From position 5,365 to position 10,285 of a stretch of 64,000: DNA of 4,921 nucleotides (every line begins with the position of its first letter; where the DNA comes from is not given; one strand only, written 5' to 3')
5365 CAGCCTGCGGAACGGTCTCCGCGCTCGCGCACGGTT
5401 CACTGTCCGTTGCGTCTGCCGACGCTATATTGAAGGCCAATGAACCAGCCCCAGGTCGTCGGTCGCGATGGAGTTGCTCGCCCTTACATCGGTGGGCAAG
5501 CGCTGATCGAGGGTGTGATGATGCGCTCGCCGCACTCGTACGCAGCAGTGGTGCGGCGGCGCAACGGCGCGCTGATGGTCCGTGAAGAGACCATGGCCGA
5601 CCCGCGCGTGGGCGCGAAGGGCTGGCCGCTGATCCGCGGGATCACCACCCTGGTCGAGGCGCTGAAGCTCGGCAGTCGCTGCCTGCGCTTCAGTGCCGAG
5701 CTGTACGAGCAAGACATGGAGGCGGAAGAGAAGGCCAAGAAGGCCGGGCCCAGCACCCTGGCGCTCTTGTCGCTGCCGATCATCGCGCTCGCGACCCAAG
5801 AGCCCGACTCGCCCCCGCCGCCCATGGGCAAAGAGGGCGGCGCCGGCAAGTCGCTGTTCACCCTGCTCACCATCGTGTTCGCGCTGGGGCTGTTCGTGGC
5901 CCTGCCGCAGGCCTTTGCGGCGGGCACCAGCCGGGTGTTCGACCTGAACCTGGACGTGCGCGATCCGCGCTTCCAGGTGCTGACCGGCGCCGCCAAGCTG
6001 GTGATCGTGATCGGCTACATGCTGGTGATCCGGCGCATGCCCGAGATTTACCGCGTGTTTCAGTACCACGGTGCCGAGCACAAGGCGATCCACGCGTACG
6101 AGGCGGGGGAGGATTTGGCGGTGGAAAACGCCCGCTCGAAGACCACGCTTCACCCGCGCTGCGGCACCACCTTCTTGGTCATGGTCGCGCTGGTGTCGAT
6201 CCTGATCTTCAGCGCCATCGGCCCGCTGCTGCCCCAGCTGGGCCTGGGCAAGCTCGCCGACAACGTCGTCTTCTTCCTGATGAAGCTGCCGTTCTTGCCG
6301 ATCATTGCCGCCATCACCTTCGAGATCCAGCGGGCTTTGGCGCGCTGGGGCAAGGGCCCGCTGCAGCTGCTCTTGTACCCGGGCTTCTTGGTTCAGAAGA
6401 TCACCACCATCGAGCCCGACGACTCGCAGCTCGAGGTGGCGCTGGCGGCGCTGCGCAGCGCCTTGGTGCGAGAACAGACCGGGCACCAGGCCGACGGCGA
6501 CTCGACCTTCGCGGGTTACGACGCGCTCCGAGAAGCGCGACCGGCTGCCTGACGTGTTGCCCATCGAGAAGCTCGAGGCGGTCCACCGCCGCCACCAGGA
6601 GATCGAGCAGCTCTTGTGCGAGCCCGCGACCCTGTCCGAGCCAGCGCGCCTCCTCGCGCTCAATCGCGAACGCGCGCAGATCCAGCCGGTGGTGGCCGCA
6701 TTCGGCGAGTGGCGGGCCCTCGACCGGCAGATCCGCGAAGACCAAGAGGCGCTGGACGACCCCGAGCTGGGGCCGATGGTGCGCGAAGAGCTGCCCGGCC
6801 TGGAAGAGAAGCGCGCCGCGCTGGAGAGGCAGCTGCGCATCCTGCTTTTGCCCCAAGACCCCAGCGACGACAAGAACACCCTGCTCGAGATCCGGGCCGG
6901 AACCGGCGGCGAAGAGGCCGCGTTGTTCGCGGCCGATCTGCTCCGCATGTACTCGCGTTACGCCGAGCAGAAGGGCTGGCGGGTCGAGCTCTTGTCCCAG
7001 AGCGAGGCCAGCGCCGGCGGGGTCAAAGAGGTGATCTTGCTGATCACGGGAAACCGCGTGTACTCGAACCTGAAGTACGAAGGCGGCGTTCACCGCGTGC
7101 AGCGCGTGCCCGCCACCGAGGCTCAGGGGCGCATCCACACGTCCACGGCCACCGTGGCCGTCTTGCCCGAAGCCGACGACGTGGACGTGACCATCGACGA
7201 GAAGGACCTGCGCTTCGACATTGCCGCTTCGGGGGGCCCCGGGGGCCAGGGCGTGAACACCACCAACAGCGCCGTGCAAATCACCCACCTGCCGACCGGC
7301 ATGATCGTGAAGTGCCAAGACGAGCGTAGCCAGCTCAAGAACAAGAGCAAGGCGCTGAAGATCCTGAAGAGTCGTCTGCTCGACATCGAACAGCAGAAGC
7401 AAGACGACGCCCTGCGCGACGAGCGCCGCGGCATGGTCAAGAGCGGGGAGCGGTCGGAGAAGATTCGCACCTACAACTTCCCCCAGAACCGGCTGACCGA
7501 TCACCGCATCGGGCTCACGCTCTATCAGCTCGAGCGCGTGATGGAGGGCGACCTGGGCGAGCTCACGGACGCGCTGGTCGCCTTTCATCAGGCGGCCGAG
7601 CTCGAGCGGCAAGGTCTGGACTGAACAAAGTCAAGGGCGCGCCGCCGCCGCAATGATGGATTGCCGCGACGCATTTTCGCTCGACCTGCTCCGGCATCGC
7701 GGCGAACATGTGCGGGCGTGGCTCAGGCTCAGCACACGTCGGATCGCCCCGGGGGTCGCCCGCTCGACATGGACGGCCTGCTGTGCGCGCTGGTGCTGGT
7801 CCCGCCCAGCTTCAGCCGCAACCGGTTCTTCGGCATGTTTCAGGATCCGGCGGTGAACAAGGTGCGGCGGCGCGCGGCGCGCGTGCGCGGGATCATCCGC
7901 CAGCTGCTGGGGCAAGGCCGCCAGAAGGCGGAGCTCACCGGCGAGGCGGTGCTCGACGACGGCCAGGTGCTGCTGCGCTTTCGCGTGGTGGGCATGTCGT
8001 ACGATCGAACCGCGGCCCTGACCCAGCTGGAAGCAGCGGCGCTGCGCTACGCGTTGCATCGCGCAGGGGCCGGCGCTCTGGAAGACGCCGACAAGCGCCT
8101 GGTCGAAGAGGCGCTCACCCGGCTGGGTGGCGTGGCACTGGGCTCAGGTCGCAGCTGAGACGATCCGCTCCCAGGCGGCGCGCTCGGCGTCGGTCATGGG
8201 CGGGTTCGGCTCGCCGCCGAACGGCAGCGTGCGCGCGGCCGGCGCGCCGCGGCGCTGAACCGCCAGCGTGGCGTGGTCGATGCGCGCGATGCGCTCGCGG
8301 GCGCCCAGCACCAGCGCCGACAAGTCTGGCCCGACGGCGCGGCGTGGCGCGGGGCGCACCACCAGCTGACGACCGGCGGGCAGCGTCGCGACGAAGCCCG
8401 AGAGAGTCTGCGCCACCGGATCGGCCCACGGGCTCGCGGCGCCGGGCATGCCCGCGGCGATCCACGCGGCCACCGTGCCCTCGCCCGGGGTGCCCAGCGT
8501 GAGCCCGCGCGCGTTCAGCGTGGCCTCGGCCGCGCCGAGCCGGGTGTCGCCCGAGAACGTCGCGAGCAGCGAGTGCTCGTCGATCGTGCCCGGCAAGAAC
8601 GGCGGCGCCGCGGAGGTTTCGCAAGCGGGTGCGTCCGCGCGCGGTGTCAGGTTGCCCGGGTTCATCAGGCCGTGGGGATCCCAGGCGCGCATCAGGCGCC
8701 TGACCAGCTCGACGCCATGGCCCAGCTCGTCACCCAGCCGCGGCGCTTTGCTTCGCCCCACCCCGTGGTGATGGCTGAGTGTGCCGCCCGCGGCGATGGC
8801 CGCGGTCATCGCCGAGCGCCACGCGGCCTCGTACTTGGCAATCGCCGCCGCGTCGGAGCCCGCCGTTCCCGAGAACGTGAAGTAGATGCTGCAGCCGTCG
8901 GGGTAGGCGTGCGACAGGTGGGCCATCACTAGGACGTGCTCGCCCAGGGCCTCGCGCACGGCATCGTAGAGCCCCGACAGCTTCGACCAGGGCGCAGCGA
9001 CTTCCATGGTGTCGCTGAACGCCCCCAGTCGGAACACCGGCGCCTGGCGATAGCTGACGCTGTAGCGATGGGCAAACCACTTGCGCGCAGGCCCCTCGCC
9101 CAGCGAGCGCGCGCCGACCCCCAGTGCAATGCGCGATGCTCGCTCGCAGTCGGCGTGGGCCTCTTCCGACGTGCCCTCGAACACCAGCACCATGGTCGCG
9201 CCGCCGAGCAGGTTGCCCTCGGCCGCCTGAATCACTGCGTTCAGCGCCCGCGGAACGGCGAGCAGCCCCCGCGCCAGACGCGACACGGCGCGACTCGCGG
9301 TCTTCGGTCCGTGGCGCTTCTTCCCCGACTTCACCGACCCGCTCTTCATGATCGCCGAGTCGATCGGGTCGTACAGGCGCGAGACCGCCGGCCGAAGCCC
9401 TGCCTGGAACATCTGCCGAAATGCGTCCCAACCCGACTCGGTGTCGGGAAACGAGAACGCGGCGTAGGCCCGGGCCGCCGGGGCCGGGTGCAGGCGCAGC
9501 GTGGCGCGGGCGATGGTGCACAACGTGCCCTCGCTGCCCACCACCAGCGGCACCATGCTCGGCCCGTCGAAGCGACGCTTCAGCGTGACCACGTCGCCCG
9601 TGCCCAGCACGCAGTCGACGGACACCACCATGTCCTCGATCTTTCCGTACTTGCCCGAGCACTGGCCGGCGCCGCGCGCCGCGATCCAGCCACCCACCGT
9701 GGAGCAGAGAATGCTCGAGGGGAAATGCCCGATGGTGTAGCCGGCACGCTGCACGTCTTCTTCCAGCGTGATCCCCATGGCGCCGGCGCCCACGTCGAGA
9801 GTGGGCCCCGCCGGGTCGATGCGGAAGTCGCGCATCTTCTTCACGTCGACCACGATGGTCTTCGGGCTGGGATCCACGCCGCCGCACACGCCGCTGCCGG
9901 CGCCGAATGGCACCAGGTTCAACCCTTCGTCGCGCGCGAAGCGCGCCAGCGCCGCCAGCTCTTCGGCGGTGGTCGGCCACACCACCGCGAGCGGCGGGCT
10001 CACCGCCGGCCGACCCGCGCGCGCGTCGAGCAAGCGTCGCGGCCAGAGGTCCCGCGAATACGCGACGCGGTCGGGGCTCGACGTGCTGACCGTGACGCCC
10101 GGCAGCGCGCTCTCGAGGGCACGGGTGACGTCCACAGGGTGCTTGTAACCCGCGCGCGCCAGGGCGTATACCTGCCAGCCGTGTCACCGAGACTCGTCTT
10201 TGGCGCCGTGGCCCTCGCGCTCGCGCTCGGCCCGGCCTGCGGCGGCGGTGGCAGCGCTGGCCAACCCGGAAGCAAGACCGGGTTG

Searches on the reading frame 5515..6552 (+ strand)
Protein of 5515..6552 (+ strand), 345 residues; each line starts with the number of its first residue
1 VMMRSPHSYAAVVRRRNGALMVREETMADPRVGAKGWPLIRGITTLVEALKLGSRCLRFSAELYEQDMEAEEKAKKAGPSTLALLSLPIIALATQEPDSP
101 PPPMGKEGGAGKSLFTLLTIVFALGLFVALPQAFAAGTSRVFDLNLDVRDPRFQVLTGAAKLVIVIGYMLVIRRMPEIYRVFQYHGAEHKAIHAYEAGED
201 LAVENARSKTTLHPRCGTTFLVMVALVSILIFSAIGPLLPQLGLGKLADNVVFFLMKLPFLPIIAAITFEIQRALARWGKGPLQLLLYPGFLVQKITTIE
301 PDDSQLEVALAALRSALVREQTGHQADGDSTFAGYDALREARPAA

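Call 55: search_protein_families(library=pfam, proteins=[window:5515-6552:+], max_evalue=0.00001)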
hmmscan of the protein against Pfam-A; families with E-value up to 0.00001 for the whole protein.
window:5515-6552:+ (345 aa): 1 family
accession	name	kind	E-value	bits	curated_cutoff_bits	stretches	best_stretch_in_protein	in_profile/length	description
PF07136.16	DUF1385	-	5.5e-68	229.1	22.1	1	37-317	1-225/227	Protein of unknown function (DUF1385)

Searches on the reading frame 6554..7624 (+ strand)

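Call 55: search_protein_families(library=pfam, proteins=[window:6554-7624:+], max_evalue=0.00001)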
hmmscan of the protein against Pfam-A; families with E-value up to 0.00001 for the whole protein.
window:6554-7624:+ (356 aa): 2 families
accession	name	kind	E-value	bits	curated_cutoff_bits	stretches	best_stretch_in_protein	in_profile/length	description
PF03462.23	PCRF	-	4.9e-71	239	24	1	11-201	2-194/194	PCRF domain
PF00472.26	RF-1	-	3.5e-40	137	35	1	209-318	2-116/116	RF-1 domain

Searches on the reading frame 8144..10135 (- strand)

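Call 55: search_protein_families(library=pfam, proteins=[window:8144-10135:-], max_evalue=0.00001)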
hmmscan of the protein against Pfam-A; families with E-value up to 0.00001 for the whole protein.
window:8144-10135:- (663 aa): 2 families
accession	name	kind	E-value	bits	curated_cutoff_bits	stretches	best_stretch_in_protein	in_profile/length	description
PF02913.24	FAD-oxidase_C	-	5.4e-40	138.1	21.2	1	219-495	2-247/248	FAD linked oxidases, C-terminal domain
PF01565.28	FAD_binding_4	-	1.7e-37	128.6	26.4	1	48-185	1-138/139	FAD binding domain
